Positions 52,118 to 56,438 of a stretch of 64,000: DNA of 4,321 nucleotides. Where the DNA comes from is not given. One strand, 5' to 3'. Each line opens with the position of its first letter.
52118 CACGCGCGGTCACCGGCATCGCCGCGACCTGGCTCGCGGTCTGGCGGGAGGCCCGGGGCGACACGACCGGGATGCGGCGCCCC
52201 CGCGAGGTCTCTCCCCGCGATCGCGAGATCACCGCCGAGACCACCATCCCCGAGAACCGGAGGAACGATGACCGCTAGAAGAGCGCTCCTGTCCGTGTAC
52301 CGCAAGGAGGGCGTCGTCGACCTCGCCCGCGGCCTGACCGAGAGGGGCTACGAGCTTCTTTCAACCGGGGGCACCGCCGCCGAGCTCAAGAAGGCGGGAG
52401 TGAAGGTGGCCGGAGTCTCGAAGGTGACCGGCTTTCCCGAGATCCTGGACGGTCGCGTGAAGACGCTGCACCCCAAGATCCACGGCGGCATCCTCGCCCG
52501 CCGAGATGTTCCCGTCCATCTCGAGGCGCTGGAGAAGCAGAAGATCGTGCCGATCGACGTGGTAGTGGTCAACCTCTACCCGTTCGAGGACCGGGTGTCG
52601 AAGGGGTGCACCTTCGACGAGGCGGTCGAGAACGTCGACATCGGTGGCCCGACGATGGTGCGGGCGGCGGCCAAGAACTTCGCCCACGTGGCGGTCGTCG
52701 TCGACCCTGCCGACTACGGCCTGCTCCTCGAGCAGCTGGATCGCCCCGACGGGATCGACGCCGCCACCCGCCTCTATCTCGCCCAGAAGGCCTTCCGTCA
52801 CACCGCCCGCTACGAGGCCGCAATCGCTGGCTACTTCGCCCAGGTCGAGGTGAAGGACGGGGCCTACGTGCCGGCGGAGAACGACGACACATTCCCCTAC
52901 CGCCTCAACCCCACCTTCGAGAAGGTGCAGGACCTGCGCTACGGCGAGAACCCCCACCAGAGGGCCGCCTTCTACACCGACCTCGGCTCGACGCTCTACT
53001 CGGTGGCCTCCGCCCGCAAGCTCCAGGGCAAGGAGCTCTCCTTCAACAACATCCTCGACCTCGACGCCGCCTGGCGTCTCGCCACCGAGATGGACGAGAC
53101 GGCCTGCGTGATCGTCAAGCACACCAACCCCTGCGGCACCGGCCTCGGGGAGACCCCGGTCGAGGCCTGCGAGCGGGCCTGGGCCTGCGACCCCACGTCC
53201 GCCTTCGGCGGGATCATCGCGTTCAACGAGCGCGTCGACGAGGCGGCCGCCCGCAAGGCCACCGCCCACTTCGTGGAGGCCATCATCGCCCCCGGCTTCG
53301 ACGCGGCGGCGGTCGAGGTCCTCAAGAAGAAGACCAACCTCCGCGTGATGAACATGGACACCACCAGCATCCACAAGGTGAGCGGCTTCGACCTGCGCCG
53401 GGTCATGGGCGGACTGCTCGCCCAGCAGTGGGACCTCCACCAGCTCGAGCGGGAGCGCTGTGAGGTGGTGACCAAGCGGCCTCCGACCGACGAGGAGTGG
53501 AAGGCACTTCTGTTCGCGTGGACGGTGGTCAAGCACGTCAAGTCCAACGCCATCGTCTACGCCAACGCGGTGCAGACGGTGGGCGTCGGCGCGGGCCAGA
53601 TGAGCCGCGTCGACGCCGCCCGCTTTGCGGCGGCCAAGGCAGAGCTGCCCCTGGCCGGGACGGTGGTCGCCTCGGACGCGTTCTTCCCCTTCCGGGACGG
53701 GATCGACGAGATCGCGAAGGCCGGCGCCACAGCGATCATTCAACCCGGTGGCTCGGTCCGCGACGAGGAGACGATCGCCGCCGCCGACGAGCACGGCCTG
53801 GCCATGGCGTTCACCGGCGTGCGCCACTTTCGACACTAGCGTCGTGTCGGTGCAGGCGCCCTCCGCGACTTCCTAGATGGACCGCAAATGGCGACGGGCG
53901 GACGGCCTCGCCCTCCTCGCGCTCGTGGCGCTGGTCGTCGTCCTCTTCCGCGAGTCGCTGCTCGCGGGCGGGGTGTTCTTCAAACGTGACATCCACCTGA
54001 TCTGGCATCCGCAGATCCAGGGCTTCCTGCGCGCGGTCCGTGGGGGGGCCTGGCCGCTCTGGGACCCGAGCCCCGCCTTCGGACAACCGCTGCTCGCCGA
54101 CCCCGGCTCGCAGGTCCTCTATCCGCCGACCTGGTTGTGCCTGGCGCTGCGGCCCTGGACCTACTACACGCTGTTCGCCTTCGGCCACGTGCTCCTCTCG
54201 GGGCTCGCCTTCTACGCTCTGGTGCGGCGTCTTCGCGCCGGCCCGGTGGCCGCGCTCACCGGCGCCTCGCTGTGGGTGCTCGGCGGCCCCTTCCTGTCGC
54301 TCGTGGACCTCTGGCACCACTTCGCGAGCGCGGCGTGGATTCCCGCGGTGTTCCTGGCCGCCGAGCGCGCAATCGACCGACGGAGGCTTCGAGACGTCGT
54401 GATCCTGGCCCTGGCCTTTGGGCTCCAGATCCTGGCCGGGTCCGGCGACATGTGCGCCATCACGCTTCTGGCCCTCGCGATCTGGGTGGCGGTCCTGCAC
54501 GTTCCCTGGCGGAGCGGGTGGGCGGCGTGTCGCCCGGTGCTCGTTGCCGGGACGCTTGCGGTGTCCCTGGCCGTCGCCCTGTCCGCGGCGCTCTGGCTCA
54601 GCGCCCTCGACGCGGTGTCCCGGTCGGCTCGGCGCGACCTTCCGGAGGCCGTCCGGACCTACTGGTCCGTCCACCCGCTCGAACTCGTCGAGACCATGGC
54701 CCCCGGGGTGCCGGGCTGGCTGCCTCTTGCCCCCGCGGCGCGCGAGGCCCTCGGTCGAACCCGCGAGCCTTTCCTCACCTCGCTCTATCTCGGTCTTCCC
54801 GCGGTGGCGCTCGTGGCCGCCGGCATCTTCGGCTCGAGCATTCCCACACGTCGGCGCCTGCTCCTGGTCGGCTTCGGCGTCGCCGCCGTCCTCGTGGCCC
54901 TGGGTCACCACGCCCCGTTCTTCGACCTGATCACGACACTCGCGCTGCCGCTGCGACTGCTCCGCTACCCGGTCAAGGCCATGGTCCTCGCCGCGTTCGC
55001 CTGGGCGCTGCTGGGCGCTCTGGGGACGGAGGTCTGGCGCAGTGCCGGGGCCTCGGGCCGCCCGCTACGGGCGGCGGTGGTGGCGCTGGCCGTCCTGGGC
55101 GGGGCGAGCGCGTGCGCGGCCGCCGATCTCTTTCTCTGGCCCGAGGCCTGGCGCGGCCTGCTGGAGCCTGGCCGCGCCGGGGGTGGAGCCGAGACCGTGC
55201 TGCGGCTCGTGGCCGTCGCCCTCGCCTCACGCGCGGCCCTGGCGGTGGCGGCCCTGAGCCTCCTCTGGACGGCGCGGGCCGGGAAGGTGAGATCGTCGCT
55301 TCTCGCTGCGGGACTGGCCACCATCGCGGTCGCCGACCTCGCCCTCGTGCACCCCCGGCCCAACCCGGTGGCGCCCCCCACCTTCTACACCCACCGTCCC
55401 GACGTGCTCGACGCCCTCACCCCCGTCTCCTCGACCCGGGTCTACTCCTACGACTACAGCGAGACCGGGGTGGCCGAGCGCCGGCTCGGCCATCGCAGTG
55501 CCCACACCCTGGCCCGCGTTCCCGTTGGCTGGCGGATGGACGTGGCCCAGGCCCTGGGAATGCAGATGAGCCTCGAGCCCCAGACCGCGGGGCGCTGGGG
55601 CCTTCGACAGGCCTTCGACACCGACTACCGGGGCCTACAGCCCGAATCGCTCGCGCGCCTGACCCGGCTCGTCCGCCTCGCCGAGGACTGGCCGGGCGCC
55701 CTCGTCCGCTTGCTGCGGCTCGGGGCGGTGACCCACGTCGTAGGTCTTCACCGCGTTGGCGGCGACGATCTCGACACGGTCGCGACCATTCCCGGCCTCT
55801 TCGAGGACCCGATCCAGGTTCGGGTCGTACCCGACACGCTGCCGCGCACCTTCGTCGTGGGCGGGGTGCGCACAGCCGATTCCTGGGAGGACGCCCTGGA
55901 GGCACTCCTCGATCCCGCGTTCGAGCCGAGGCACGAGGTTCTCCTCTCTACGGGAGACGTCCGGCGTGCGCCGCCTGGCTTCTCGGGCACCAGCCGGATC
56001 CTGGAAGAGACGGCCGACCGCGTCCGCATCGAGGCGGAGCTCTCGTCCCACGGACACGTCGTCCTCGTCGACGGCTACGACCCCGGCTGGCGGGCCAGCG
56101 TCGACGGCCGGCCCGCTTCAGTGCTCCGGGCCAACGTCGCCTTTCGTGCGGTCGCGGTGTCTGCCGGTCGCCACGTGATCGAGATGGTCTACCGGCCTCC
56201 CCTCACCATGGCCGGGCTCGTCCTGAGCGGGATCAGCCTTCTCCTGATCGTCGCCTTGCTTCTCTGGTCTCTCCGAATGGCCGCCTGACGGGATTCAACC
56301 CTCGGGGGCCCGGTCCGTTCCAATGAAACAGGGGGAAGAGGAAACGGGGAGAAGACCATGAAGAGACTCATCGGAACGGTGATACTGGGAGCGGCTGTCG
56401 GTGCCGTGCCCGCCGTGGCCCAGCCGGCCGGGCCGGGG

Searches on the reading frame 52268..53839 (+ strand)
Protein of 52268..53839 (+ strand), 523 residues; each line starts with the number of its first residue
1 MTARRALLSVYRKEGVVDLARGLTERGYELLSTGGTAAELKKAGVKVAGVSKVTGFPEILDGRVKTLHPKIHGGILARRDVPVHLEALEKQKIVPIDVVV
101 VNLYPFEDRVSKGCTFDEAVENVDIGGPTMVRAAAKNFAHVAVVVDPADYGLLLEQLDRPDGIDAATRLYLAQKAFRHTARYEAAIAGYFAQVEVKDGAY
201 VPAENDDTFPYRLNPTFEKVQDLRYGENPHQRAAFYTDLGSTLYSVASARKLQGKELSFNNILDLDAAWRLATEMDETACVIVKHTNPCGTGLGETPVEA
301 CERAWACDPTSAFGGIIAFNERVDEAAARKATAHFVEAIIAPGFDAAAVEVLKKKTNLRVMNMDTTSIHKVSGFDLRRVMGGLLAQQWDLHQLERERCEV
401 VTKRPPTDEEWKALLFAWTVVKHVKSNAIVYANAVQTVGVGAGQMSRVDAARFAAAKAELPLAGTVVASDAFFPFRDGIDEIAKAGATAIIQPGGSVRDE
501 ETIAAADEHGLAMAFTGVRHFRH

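Call 54: search_protein_families(library=pfam, proteins=[window:52268-53839:+], max_evalue=0.00001)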
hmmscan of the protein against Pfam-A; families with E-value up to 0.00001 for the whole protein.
window:52268-53839:+ (523 aa): 2 families
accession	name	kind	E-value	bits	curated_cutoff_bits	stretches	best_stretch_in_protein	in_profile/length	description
PF01808.24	AICARFT_IMPCHas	-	9.6e-121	403.4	25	1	134-457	1-311/311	AICARFT/IMPCHase bienzyme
PF02142.27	MGS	-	2.2e-23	82.6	24.1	1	15-129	1-94/94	MGS-like domain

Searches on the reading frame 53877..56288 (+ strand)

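Call 54: search_protein_families(library=pfam, proteins=[window:53877-56288:+], max_evalue=0.00001)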
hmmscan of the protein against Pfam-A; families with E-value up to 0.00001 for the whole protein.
window:53877-56288:+ (803 aa): 1 family
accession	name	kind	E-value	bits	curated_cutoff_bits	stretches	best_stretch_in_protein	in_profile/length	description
PF09586.16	YfhO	-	1.7e-11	43.7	28.5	1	733-784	784-835/835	Bacterial membrane protein YfhO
